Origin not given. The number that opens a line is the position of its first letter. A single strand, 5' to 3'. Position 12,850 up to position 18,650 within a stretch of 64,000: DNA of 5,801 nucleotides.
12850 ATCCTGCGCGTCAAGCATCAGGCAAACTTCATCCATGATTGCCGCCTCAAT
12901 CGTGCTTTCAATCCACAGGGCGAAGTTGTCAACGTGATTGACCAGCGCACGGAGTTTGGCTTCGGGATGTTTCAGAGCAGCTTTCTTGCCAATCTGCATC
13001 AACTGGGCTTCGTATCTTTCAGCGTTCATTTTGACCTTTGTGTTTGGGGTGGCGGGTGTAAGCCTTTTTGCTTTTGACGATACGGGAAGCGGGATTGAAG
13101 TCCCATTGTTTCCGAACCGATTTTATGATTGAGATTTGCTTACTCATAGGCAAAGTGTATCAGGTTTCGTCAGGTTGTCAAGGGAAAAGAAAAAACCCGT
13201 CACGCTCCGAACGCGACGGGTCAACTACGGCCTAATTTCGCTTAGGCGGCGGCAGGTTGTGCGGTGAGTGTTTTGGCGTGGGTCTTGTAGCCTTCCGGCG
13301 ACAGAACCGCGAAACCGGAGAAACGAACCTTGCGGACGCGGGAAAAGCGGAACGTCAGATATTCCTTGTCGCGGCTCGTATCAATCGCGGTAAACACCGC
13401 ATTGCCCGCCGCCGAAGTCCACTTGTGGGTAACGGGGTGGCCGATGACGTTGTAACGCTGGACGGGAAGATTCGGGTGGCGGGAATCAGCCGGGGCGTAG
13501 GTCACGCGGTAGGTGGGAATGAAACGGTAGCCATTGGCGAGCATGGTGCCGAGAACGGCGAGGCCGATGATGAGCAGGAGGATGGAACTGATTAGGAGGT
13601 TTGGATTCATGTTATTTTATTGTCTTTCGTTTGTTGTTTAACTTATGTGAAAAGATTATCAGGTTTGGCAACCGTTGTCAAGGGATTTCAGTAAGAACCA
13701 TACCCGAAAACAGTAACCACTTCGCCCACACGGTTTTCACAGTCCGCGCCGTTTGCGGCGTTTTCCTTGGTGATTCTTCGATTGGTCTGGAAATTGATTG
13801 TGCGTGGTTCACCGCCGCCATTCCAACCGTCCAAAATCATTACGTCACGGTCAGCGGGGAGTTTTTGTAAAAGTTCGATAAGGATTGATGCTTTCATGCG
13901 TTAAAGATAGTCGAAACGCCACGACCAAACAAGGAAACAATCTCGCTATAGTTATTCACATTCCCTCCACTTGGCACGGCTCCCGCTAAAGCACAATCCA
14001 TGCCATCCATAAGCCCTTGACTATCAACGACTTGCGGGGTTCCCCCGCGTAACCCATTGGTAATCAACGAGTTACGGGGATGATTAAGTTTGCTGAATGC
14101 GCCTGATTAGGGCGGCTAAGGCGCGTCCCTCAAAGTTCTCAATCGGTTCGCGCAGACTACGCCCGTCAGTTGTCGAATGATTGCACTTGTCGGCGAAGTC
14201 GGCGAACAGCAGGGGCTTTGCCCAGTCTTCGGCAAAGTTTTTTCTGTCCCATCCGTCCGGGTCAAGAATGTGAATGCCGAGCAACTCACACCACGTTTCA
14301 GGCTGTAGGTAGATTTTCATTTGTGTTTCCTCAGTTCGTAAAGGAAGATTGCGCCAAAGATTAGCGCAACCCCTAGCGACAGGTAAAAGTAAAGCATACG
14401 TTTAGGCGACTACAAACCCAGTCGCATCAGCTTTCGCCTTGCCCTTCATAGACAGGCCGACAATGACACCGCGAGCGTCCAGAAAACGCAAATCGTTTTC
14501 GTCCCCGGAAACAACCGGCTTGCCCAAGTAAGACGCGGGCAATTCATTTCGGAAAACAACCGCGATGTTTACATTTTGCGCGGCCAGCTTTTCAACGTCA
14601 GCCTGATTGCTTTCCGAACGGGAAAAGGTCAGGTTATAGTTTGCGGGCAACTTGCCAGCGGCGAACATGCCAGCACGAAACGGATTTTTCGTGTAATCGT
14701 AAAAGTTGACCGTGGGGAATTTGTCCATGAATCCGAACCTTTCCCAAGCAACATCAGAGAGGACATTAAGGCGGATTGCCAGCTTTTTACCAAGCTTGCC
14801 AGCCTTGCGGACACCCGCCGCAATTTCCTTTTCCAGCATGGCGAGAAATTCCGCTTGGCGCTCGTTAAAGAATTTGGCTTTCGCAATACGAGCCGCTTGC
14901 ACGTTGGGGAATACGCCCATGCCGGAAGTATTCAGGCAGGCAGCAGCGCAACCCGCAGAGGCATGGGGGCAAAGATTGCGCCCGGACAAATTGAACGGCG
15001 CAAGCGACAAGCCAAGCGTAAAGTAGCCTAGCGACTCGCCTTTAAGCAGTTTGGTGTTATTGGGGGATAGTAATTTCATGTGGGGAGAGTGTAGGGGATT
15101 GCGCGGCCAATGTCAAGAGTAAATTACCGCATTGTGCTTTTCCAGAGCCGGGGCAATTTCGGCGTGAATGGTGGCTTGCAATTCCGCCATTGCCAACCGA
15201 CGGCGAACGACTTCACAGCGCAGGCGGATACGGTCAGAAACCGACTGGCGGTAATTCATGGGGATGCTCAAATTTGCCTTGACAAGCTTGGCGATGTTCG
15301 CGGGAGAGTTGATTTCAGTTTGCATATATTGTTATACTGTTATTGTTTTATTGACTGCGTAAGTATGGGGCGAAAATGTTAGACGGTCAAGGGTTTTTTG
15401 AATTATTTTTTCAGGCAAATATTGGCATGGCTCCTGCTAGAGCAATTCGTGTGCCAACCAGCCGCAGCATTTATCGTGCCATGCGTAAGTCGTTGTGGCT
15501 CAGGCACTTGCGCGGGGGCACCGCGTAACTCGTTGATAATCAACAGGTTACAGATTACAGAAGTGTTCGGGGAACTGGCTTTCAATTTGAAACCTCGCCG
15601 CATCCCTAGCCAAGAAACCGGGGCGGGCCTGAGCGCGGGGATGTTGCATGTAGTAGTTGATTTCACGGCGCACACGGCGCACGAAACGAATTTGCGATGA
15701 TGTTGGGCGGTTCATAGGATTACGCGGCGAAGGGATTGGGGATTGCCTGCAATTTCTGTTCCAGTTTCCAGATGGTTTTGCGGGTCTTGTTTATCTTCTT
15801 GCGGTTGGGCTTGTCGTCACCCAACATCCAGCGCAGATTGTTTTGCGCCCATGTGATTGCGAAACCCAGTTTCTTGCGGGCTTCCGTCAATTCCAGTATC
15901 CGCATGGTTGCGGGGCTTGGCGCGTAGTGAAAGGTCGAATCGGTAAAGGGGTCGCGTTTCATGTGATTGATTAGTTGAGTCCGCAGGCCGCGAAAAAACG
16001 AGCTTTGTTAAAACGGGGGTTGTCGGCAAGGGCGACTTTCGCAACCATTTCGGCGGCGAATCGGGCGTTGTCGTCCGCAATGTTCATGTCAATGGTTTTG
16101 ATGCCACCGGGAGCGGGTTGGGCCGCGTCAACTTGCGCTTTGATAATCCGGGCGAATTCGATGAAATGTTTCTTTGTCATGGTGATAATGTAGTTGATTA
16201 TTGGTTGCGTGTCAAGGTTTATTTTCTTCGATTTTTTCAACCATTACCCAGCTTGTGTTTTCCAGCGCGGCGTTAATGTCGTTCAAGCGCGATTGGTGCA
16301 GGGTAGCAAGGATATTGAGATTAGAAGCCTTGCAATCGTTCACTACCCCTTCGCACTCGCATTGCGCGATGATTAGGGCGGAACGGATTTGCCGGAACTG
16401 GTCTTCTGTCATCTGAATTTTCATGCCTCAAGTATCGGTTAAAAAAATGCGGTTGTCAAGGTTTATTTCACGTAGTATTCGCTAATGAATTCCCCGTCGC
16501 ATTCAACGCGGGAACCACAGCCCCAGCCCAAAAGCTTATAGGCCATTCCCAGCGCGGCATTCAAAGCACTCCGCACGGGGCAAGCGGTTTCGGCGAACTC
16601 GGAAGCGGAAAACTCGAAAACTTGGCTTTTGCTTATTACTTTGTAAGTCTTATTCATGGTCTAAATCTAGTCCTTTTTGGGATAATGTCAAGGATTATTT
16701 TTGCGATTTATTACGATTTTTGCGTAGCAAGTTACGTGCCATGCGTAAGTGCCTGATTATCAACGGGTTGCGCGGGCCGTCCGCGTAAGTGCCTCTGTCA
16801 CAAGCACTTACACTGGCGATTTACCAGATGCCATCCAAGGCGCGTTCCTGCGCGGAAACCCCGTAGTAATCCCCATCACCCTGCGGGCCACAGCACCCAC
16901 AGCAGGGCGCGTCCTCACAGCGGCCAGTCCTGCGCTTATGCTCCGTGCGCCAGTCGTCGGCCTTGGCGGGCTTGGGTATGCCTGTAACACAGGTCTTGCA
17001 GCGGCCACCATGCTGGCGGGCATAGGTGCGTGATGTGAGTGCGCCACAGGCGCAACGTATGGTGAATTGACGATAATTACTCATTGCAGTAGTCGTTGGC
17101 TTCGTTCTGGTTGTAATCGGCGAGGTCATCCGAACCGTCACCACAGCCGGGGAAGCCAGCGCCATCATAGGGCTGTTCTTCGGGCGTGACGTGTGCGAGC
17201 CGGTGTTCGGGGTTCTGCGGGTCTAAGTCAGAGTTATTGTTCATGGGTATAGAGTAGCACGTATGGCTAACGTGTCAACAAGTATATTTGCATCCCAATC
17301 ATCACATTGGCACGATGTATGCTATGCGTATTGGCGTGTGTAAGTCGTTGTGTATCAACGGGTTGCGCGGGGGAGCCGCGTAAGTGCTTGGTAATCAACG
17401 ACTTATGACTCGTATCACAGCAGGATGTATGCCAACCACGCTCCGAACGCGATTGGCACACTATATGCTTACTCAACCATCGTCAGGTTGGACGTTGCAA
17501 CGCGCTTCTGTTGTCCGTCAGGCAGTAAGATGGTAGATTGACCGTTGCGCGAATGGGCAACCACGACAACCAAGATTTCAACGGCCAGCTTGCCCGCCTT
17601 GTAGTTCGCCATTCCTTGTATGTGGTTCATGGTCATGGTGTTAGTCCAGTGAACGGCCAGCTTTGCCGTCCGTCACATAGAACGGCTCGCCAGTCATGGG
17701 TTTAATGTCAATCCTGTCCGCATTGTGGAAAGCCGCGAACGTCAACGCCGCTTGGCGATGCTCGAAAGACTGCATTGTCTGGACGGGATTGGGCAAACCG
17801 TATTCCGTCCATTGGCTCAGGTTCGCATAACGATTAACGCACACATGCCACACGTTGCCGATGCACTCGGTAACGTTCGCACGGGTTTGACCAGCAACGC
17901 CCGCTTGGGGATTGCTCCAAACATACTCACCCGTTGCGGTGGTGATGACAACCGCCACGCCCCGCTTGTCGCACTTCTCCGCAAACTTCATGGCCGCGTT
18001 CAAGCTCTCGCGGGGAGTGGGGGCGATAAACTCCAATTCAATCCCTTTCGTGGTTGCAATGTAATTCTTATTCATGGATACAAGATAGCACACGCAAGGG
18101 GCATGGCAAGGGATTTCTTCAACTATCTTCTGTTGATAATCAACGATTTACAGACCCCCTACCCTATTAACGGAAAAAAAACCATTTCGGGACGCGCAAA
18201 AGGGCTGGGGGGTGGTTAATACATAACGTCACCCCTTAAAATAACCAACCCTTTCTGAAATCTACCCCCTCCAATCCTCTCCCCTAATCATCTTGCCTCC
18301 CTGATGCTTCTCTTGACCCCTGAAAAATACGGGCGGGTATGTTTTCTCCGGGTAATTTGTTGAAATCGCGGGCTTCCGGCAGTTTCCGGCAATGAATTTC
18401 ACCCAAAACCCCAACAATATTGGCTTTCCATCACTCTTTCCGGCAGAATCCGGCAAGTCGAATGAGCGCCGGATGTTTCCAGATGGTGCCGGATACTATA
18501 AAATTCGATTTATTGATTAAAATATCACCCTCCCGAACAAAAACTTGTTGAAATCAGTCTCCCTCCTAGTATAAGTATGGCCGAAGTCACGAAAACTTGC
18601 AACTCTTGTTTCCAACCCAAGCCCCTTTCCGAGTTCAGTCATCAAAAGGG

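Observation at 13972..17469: Nine sigma54-type -24/-12 motifs docked at fixed distance to the double-dyad elements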

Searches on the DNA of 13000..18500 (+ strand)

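Call 5: search_dna_similar(query=window:13000-18500:+, collection=phages, mode=distant)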
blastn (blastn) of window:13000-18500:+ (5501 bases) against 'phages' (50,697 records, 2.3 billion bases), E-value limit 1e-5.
No match.
